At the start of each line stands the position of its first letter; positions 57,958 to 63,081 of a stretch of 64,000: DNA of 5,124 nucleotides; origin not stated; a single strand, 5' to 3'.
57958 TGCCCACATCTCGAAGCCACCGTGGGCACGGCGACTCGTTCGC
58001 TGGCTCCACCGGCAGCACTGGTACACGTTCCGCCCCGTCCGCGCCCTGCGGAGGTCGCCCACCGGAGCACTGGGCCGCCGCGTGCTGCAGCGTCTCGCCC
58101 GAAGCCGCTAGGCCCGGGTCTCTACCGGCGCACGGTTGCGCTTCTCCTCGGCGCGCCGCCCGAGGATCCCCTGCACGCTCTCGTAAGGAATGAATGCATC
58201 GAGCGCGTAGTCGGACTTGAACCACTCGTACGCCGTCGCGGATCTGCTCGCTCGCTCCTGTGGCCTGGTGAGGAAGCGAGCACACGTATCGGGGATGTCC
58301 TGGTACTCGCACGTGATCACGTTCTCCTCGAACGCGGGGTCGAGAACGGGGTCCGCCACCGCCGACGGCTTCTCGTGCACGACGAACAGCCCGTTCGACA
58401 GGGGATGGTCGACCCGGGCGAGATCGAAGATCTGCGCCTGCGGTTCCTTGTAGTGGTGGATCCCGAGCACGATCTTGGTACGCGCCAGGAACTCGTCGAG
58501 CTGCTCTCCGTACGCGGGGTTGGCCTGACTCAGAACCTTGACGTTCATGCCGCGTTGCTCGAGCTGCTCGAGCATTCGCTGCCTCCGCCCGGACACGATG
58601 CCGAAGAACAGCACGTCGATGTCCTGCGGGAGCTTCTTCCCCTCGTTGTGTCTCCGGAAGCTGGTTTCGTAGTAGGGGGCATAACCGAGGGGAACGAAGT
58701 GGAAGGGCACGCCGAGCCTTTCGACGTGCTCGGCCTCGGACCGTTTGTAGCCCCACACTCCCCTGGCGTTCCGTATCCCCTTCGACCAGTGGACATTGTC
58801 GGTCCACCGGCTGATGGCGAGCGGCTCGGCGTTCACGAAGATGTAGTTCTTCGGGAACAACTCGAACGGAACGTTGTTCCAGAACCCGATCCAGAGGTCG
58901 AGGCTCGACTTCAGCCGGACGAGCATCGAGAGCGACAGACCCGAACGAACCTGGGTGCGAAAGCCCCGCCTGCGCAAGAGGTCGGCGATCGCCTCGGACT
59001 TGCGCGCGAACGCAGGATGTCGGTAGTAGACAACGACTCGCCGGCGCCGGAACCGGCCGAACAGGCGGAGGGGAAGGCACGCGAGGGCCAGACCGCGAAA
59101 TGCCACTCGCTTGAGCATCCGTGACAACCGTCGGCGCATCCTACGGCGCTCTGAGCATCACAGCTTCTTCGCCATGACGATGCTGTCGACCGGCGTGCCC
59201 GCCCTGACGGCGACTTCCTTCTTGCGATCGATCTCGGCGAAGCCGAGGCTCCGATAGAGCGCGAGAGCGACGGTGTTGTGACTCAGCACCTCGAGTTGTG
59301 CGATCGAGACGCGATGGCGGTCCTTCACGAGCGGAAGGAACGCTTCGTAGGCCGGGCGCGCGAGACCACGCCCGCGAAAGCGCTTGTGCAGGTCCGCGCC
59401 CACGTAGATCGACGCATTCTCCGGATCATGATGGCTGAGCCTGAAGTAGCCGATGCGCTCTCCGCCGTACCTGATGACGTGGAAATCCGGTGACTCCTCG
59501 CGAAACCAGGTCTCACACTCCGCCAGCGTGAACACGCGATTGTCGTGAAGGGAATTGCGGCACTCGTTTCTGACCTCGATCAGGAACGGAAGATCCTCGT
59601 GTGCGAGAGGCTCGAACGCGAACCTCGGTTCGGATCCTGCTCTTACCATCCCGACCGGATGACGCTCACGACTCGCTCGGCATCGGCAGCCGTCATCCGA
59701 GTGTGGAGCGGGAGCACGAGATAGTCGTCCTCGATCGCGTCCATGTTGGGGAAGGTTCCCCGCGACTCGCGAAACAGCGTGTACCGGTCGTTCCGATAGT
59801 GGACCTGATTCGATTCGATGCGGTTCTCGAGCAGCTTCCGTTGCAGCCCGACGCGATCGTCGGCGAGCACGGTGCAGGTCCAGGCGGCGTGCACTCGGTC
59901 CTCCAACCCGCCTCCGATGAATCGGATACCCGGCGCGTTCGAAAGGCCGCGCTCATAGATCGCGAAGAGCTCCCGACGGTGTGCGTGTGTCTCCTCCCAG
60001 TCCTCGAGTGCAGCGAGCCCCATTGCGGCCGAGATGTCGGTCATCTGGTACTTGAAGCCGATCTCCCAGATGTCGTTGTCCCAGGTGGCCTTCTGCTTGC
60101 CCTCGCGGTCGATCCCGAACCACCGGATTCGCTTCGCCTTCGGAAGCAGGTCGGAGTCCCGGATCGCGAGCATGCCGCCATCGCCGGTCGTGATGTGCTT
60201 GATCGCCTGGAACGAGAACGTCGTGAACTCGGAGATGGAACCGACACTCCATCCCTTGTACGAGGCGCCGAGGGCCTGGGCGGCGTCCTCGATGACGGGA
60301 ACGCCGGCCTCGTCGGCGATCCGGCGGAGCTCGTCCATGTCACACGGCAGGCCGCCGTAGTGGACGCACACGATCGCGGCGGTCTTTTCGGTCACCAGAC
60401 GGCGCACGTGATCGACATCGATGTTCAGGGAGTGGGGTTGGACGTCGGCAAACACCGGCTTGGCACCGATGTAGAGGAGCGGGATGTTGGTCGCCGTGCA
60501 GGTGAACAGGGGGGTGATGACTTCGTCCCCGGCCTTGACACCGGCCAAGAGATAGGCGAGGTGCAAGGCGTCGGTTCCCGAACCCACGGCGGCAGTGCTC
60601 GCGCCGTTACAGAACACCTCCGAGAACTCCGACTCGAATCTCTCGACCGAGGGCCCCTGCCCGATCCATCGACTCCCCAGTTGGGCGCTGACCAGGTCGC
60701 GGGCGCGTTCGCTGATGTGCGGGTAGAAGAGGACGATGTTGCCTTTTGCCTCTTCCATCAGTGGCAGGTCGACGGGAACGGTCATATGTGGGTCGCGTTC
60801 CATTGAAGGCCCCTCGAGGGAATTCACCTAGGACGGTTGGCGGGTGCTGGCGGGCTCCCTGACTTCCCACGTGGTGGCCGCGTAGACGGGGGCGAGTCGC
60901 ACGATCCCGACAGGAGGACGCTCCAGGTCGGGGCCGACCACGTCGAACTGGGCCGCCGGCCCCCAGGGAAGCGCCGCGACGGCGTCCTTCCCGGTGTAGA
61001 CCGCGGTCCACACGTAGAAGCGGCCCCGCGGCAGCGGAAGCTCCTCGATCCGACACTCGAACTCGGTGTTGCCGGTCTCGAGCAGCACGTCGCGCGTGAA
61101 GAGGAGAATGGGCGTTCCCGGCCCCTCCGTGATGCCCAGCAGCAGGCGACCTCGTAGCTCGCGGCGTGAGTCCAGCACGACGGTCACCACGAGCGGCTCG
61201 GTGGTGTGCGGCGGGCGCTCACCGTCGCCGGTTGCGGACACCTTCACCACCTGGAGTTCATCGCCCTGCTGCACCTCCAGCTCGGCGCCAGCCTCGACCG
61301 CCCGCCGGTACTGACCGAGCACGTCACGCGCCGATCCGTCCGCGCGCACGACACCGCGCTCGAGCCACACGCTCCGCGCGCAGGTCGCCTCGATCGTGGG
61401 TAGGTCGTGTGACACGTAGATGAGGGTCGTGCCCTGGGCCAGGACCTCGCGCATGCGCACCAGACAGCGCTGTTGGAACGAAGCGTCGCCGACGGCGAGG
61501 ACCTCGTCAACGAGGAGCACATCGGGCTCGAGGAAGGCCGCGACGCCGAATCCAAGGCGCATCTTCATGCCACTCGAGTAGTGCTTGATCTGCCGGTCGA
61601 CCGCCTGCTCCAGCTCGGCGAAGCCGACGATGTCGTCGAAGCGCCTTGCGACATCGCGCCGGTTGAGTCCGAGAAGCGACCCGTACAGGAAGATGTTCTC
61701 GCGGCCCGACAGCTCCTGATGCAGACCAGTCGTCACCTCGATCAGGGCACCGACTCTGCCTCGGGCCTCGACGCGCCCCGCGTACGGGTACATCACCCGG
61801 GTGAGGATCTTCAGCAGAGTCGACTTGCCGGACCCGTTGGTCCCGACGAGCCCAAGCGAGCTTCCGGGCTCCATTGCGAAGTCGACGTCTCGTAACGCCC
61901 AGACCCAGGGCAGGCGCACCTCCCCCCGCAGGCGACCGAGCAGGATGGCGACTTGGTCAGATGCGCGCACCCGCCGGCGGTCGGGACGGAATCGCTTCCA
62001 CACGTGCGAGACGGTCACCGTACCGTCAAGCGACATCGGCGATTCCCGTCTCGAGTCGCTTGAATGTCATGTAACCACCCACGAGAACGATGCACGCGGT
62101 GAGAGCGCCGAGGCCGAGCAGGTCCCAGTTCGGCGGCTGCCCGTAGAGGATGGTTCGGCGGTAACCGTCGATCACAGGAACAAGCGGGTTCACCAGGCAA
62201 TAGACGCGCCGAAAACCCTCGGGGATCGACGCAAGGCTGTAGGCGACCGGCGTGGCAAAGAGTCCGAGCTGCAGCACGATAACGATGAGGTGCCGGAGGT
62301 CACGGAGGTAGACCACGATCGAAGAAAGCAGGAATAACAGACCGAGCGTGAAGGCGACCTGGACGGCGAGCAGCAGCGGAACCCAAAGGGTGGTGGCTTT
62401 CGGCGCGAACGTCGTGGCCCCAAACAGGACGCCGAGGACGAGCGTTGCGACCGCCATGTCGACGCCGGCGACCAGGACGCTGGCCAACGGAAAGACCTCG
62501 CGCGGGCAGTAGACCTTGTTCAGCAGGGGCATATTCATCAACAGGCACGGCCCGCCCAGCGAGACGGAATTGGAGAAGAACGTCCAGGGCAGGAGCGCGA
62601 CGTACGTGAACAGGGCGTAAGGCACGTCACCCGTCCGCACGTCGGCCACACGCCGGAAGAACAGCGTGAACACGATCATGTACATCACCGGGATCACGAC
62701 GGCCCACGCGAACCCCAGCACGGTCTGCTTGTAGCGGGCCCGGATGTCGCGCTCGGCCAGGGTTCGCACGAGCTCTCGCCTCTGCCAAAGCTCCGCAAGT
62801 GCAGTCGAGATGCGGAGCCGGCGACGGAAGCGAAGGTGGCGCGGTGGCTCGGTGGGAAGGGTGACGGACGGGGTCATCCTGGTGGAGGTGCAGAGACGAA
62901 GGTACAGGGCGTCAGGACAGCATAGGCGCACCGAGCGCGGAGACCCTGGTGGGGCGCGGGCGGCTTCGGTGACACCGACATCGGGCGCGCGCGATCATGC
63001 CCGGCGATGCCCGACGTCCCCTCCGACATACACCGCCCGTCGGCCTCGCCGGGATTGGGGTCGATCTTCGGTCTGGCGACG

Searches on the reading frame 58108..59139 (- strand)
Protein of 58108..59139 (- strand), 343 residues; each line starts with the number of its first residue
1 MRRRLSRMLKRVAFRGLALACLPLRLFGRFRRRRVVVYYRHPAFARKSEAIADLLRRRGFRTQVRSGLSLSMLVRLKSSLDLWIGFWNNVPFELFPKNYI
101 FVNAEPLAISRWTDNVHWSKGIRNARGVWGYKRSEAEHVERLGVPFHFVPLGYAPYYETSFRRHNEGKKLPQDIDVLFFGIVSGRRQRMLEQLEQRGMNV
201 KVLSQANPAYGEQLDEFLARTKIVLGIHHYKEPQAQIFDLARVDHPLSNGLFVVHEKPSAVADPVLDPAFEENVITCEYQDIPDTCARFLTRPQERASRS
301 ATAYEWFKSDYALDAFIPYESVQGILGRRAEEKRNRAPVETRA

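Call 56: search_protein_families(library=pfam, proteins=[window:58108-59139:-], max_evalue=0.0001)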
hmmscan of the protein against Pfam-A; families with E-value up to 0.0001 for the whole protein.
window:58108-59139:- (343 aa): 1 family
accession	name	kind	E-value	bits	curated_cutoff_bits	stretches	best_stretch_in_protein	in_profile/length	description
PF13524.12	Glyco_trans_1_2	-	2.9e-05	24.5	25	1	186-312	2-134/144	Glycosyl transferase-like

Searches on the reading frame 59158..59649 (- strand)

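Call 57: search_protein_families(library=pfam, proteins=[window:59158-59649:-], max_evalue=0.0001)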
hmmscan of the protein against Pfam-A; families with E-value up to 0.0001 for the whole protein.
window:59158-59649:- (163 aa): 4 families
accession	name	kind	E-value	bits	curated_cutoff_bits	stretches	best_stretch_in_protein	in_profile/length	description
PF00583.31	Acetyltransf_1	-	9.1e-11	42.5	20.7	1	40-137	21-116/116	Acetyltransferase (GNAT) family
PF13302.13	Acetyltransf_3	-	1.3e-09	39.4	25.4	1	9-137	1-137/138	Acetyltransferase (GNAT) domain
PF13508.13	Acetyltransf_7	-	6.1e-06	27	27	1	55-138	4-83/84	Acetyltransferase (GNAT) domain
PF13673.13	Acetyltransf_10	-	3.2e-05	24.3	23.6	1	50-146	27-116/128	Acetyltransferase (GNAT) domain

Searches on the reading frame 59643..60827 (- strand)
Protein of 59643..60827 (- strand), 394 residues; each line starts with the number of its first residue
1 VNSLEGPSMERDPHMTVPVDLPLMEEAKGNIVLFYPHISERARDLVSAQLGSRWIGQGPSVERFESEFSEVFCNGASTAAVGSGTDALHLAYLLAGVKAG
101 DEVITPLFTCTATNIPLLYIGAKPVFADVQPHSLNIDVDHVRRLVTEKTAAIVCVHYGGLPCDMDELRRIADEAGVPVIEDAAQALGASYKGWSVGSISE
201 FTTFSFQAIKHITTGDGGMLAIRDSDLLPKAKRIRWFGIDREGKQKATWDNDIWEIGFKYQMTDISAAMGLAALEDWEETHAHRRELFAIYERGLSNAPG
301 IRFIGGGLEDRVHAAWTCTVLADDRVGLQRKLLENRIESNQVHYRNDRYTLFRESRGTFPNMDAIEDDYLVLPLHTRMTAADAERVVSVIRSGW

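Call 57: search_protein_families(library=pfam, proteins=[window:59643-60827:-], max_evalue=0.0001)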
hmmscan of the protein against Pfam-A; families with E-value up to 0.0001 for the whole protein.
window:59643-60827:- (394 aa): 1 family
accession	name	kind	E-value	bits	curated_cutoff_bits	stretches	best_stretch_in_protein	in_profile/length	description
PF01041.23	DegT_DnrJ_EryC1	-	8.2e-98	328.4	19.8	1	38-390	3-359/360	DegT/DnrJ/EryC1/StrS aminotransferase family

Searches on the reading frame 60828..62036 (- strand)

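Call 57: search_protein_families(library=pfam, proteins=[window:60828-62036:-], max_evalue=0.0001)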
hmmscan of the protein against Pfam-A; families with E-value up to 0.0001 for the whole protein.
window:60828-62036:- (402 aa): 2 families
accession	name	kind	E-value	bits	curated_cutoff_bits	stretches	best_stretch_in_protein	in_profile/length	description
PF00005.33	ABC_tran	-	1e-19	72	25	1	48-179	1-135/137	ABC transporter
PF13304.12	AAA_21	-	1.1e-05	26.1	27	0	62-80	3-21/304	AAA domain, putative AbiEii toxin, Type IV TA system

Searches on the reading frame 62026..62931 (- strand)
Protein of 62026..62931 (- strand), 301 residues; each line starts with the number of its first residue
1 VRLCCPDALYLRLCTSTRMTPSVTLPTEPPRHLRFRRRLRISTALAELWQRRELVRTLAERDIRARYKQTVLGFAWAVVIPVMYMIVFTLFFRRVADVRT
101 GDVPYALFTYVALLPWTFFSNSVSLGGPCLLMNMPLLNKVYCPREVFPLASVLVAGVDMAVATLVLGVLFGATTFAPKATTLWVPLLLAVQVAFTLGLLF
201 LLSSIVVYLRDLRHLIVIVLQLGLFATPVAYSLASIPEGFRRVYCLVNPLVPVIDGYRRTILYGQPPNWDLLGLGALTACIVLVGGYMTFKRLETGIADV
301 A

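Call 57: search_protein_families(library=pfam, proteins=[window:62026-62931:-], max_evalue=0.0001)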
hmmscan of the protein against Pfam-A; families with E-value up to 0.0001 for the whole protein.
window:62026-62931:- (301 aa): 1 family
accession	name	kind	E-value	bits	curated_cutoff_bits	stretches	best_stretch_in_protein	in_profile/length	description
PF01061.29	ABC2_membrane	-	1.8e-12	47.7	26.9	1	54-260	2-209/211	ABC-2 type transporter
